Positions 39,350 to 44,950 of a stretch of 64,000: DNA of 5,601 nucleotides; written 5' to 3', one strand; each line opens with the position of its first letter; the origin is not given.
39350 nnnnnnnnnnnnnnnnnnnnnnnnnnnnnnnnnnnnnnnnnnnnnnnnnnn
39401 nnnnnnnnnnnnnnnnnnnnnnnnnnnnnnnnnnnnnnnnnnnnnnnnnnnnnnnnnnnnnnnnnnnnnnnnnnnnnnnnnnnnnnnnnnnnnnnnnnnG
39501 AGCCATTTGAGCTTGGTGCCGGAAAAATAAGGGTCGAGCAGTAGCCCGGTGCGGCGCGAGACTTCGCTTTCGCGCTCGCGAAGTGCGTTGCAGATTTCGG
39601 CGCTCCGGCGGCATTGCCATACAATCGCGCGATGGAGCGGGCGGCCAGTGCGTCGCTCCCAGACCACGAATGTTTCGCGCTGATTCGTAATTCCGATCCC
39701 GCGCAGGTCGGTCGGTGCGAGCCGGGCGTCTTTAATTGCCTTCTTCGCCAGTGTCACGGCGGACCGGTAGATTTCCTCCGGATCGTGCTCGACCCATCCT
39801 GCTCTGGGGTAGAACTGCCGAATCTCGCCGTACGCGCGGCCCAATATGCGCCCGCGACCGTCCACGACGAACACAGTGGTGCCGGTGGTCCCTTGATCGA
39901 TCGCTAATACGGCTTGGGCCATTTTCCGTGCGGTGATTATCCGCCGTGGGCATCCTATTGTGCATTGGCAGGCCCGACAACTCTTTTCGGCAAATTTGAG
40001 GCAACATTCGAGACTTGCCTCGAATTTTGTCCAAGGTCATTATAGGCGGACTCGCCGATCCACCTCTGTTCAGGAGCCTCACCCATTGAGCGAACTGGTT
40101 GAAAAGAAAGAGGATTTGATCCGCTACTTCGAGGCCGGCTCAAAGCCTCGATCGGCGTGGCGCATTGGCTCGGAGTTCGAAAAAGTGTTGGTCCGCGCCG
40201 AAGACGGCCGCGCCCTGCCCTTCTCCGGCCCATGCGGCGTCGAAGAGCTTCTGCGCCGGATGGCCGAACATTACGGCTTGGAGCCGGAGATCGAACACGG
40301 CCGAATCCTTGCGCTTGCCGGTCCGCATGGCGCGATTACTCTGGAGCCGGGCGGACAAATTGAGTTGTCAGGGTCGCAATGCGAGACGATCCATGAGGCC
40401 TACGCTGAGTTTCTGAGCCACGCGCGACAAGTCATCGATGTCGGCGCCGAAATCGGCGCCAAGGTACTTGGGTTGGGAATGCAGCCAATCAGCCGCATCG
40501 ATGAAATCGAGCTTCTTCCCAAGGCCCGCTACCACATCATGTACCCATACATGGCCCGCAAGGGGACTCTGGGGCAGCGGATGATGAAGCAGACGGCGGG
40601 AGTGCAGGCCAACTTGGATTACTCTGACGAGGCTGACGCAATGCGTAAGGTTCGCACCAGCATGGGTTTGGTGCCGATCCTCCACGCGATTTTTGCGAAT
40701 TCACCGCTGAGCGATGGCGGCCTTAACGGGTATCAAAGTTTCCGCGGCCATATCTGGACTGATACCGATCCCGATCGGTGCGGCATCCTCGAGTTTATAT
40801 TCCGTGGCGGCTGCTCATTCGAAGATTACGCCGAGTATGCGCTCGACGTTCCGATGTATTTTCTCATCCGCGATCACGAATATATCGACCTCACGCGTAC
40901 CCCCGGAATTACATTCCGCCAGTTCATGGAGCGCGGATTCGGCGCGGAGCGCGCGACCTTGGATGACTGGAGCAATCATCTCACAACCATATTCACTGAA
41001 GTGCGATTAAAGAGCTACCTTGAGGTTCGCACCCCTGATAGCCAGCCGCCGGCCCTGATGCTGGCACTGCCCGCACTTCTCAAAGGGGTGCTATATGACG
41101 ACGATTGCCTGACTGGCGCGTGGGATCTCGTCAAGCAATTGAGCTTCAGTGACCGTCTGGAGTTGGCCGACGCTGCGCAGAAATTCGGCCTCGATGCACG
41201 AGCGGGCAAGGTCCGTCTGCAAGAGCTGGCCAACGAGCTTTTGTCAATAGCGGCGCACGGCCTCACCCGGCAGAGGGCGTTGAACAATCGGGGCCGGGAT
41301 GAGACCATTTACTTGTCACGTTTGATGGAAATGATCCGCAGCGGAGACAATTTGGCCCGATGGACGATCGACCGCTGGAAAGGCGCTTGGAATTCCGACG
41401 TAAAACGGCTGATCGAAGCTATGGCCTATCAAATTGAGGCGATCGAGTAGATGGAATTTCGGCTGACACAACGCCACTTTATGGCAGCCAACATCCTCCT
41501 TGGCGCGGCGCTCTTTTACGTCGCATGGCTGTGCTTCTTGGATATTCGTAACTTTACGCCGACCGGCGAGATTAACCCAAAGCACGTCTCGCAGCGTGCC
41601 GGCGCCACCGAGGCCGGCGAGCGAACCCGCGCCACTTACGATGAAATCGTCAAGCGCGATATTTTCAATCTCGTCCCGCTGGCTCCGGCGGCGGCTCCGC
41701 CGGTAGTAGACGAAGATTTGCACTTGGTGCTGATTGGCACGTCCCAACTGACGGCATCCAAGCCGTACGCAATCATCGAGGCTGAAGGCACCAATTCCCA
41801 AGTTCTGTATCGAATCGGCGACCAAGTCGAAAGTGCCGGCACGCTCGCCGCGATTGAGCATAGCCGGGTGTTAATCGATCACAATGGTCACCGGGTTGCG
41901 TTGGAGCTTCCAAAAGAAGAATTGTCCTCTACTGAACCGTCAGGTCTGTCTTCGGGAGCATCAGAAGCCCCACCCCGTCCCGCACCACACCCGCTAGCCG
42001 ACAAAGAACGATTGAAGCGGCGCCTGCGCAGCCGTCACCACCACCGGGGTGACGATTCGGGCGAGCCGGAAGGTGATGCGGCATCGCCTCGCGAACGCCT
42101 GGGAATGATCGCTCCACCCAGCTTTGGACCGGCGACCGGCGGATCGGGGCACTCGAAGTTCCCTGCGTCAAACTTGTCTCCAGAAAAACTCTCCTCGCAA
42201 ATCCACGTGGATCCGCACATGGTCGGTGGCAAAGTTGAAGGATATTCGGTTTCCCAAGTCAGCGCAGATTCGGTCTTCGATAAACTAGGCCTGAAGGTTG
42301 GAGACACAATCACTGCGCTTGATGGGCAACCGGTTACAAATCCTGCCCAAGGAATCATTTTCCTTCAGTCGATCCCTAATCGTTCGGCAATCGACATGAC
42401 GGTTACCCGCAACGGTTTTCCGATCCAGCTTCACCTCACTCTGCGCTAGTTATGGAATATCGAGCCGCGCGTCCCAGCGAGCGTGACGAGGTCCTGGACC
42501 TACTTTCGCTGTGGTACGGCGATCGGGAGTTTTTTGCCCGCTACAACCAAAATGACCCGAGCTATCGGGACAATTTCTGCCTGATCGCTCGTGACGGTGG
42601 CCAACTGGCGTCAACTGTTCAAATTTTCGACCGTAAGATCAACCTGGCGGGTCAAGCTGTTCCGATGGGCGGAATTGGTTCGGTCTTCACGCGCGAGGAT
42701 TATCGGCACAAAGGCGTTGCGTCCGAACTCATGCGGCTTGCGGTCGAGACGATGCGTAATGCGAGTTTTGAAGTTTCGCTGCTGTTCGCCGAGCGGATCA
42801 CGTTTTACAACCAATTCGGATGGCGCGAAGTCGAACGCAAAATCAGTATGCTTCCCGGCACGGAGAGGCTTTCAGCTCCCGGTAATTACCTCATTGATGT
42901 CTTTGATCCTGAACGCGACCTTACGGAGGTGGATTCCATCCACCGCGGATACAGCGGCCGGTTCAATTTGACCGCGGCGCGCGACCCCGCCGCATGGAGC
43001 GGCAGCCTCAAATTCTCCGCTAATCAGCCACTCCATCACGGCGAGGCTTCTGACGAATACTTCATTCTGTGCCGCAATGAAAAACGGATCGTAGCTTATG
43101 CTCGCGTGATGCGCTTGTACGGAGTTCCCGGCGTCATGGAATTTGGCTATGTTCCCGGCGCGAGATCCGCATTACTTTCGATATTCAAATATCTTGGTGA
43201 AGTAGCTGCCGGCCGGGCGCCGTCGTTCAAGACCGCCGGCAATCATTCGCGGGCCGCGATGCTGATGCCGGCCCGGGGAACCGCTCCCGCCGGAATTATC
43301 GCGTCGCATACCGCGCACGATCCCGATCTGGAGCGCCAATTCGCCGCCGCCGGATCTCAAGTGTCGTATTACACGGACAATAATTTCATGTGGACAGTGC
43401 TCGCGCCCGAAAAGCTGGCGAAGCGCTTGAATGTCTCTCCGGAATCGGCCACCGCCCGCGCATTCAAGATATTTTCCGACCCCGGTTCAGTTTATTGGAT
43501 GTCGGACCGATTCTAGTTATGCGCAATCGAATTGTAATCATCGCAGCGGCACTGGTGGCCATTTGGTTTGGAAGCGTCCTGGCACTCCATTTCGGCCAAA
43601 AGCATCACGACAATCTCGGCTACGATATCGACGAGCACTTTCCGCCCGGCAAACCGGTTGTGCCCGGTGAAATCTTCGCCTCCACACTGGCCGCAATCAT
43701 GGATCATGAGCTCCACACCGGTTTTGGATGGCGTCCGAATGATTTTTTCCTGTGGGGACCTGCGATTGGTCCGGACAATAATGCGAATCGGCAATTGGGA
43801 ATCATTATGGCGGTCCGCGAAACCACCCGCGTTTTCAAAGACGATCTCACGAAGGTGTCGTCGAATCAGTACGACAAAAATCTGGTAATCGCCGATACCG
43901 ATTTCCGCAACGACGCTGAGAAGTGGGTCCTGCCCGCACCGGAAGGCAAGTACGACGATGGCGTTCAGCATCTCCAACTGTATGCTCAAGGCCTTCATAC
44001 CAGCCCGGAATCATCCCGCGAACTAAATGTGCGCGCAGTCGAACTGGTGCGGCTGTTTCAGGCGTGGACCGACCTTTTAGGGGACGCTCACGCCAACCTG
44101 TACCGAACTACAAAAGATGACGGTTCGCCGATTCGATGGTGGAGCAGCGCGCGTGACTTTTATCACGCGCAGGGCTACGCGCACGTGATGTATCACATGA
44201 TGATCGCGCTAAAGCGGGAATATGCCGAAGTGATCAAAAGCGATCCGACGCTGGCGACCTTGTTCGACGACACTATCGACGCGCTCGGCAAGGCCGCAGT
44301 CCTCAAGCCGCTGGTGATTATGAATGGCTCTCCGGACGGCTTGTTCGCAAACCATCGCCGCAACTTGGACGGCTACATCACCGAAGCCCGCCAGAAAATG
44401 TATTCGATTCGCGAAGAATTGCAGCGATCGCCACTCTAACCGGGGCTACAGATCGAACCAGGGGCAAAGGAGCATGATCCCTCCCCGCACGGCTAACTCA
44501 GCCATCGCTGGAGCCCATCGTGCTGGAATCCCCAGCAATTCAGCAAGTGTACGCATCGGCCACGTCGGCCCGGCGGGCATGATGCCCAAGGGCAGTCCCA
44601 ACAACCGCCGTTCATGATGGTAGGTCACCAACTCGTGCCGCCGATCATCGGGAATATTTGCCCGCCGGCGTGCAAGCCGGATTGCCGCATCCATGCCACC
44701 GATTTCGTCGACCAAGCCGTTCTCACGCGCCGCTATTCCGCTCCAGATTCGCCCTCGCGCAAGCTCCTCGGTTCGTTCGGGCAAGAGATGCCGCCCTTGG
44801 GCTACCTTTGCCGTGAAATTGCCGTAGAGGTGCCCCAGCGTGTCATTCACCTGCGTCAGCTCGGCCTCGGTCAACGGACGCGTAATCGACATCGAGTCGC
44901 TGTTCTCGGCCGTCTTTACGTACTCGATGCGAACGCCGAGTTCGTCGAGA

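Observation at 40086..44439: Plant-type gshA in a tight four-gene run with a GspC-like PDZ protein, an Eis-like GNAT and a membrane protein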

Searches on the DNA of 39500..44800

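Call 73: search_rna_families(source=window, start=39500, end=44800, threshold=evalue, max_evalue=1)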
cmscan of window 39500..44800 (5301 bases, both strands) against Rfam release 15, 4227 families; matches with E-value up to 1: 0.
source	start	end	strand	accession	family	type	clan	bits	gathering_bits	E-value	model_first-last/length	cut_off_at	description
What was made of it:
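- Tried and rejected: The Rfam scan of 39500-44800 at E <= 1 found nothing (call 73).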
